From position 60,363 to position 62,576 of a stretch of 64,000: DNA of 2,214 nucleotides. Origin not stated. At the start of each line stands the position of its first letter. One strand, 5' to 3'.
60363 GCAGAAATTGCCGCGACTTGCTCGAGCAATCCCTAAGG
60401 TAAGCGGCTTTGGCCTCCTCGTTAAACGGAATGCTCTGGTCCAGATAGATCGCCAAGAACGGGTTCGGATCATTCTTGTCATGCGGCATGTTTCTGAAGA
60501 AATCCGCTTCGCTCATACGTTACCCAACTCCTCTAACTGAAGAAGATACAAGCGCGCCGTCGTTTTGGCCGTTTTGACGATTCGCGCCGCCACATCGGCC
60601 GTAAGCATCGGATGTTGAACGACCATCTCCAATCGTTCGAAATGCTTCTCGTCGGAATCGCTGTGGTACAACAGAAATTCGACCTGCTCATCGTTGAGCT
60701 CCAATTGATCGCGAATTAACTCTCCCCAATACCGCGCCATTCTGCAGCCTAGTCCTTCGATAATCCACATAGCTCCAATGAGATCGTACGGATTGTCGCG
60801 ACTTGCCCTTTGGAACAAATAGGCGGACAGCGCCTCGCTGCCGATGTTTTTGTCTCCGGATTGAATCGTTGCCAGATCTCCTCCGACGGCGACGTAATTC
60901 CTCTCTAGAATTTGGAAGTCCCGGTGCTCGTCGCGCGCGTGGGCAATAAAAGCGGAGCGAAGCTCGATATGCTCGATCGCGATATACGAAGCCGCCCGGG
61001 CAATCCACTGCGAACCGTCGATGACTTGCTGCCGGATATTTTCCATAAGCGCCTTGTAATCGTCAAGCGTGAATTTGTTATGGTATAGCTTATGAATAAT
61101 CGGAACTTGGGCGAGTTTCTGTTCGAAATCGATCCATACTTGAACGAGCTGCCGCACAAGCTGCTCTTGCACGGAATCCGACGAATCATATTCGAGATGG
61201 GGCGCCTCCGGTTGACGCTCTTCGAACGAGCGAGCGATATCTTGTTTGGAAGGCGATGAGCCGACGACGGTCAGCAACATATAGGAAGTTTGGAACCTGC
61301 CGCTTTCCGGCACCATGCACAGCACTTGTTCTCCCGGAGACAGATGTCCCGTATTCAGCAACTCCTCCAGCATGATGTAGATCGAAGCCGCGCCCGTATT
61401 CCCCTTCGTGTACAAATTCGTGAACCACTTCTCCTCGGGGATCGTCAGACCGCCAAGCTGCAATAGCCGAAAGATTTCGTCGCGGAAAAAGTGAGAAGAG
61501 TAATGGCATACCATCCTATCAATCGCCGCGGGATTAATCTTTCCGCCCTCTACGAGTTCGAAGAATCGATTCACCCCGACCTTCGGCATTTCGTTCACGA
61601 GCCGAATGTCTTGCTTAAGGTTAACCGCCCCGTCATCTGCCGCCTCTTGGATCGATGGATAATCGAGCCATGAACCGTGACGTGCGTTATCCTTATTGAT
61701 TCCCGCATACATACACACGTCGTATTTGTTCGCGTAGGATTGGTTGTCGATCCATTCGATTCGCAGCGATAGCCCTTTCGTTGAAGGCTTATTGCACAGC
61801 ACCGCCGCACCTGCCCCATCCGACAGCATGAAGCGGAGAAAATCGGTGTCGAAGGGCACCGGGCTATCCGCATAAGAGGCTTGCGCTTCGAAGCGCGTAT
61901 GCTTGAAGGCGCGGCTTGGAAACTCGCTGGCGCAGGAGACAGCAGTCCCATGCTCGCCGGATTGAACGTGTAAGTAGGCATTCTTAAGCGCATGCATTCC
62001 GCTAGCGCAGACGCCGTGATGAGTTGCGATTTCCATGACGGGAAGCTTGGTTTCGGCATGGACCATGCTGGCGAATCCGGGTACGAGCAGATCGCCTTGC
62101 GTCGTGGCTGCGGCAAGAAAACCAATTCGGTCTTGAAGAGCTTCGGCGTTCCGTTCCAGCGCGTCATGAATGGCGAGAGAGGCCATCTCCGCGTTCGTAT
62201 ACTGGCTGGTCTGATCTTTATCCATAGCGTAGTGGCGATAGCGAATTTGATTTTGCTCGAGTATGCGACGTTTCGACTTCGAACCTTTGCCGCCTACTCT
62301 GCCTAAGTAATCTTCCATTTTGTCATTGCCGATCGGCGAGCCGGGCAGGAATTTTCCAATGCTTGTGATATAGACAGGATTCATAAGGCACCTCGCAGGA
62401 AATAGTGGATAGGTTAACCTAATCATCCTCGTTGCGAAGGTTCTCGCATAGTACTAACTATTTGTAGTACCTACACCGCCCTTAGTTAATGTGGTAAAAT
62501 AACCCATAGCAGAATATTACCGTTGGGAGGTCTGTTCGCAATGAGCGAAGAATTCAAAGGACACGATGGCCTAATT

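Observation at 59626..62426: FabH-like KAS III fused to a His/Glu/Asp-rich helical domain, translationally coupled to a 296-aa unknown protein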

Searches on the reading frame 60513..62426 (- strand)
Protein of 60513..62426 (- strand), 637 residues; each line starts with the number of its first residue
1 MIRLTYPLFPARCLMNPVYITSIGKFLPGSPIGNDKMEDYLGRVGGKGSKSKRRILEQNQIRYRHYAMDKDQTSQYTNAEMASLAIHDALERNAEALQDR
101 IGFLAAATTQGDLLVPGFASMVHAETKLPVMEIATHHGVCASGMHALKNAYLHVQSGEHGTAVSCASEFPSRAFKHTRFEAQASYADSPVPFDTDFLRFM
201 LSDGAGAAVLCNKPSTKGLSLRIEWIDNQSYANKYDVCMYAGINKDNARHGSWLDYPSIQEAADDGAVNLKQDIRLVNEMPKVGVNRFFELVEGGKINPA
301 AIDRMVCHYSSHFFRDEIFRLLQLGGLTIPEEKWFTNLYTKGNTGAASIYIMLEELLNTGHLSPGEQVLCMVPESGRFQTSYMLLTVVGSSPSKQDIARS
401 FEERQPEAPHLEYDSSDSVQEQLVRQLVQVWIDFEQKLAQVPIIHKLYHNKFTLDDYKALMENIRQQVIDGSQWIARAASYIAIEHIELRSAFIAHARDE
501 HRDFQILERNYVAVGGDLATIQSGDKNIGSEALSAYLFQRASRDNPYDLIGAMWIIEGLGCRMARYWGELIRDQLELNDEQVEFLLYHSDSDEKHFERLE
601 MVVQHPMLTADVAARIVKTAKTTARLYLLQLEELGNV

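Call 3: search_protein_families(library=pfam, proteins=[window:60513-62426:-], max_evalue=0.1)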
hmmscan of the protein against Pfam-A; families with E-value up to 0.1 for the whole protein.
window:60513-62426:- (637 aa): 4 families
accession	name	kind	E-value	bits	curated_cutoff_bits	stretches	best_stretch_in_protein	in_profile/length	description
PF08541.16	ACP_syn_III_C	-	6.5e-11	42.7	26.6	1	296-371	5-75/90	3-Oxoacyl-[acyl-carrier-protein (ACP)] synthase III C terminal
PF14518.11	Haem_oxygenas_2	-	9.9e-08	32.4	28.9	1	511-627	58-176/177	Iron-containing redox enzyme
PF00109.32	ketoacyl-synt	-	0.0003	20.9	20.8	1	137-212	171-248/252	Beta-ketoacyl synthase, N-terminal domain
PF08545.16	ACP_syn_III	-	0.0028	18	24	1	139-215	6-65/80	3-Oxoacyl-[acyl-carrier-protein (ACP)] synthase III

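Call 4: search_protein_families(library=ncbifam, proteins=[window:60513-62426:-], max_evalue=0.1)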
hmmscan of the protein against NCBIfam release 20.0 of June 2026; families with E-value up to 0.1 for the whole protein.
window:60513-62426:- (637 aa): 14 families
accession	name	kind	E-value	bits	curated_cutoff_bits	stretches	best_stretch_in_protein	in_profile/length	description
NF005293.2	PRK06816.1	subfamily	1.5e-123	412.6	450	1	18-388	1-378/378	StlD/DarB family beta-ketosynthase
NF053539.1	resorcinol_DarB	exception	1.4e-111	373.3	550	1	17-388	2-377/377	dialkylresorcinol biosynthesis protein DarB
NF006829.0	PRK09352.1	subfamily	7e-19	68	249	1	18-371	5-306/322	beta-ketoacyl-ACP synthase 3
TIGR00747.1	fabH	subfamily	2e-13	50.1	292.1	1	19-370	4-306/322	beta-ketoacyl-ACP synthase III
NF006720.0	PRK09258.1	equivalog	6.8e-12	45.3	285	1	17-372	5-324/338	3-oxoacyl-ACP synthase III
NF004623.0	PRK05963.1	equivalog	4.6e-09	36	437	1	20-376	8-318/328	beta-ketoacyl-ACP synthase III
NF005541.0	PRK07204.1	equivalog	1e-08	35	402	2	16-184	3-159/329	beta-ketoacyl-ACP synthase III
TIGR01930.1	AcCoA-C-Actrans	subfamily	3.2e-05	23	240.55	1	71-175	14-118/385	acetyl-CoA C-acyltransferase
TIGR03150.1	fabF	equivalog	0.00038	19.2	493.75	1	137-212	158-240/407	beta-ketoacyl-ACP synthase II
NF005589.0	PRK07314.1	subfamily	0.0012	17.7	387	1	136-212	160-243/413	beta-ketoacyl-ACP synthase II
NF004720.0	PRK06064.1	subfamily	0.0016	17.3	420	1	119-179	64-124/389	thiolase domain-containing protein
NF004618.0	PRK05952.1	equivalog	0.0073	15.3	455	1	132-211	139-219/384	beta-ketoacyl-ACP synthase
NF004715.0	PRK06059.1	equivalog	0.0078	15.2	424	1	79-201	24-138/399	lipid-transfer protein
NF042429.2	DHPHCoAsyn_DpgA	equivalog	0.016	14.1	425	1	76-155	68-147/350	3,5-dihydroxyphenylacetyl-CoA synthase DpgA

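Call 6: search_solved_structures(query=window:60513-62426:-, max_evalue=1, show_alignments=2)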
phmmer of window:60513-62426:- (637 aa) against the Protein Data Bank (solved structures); distinct sequences matched with E-value up to 1: 35.
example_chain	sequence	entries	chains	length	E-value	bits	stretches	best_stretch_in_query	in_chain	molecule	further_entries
5gk0_A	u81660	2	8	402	6.6e-84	285.8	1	14-388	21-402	Ketosynthase StlD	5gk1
5gk2_A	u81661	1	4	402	1.6e-82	281.2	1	14-388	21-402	Ketosynthase StlD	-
4dfe_A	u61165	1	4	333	5.1e-06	28.5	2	20-174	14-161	3-oxoacyl-[acyl-carrier-protein] synthase 3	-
4ryb_A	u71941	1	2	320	2.9e-05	26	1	20-172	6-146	3-oxoacyl-[acyl-carrier-protein] synthase 3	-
2ebd_A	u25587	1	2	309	3.5e-05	25.8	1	296-372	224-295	3-oxoacyl-[acyl-carrier-protein] synthase 3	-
4wzu_A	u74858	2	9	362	6.2e-05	25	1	321-370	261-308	3-oxoacyl-[acyl-carrier-protein] synthase 3 protein 2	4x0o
1ub7_A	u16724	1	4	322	0.00011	24.2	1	57-170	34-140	3-oxoacyl-[acyl-carrier protein] synthase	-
3il4_A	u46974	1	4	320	0.00022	23.1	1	301-373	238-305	3-oxoacyl-[acyl-carrier-protein] synthase 3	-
7vyu_A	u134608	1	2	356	0.00044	22.1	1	306-393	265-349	3-oxoacyl-ACP synthase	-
3il5_A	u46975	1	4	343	0.00047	22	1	302-374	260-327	3-oxoacyl-[acyl-carrier-protein] synthase 3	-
3il6_A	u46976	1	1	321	0.00048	22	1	302-373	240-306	3-oxoacyl-[acyl-carrier-protein] synthase 3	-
4x9k_A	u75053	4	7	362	0.0006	21.7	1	321-370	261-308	3-oxoacyl-[acyl-carrier-protein] synthase 3 protein 2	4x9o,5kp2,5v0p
3dde_A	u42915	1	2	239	0.00099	21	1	438-611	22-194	TENA/THI-4 protein, Domain of Unknown Function with a Heme Oxygenase-like Fold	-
1zow_A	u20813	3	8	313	0.001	20.9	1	53-164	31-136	3-oxoacyl-[acyl-carrier-protein] synthase III | 3-oxoacyl-[acyl-carrier-protein] synthase 3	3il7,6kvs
1hn9_A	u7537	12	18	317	0.0023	19.8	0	331-371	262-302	BETA-KETOACYL-ACYL CARRIER PROTEIN SYNTHASE III | 3-oxoacyl-[acyl-carrier-protein] synthase III | 3-oxoacyl-[acyl-carrier-protein] synthase 3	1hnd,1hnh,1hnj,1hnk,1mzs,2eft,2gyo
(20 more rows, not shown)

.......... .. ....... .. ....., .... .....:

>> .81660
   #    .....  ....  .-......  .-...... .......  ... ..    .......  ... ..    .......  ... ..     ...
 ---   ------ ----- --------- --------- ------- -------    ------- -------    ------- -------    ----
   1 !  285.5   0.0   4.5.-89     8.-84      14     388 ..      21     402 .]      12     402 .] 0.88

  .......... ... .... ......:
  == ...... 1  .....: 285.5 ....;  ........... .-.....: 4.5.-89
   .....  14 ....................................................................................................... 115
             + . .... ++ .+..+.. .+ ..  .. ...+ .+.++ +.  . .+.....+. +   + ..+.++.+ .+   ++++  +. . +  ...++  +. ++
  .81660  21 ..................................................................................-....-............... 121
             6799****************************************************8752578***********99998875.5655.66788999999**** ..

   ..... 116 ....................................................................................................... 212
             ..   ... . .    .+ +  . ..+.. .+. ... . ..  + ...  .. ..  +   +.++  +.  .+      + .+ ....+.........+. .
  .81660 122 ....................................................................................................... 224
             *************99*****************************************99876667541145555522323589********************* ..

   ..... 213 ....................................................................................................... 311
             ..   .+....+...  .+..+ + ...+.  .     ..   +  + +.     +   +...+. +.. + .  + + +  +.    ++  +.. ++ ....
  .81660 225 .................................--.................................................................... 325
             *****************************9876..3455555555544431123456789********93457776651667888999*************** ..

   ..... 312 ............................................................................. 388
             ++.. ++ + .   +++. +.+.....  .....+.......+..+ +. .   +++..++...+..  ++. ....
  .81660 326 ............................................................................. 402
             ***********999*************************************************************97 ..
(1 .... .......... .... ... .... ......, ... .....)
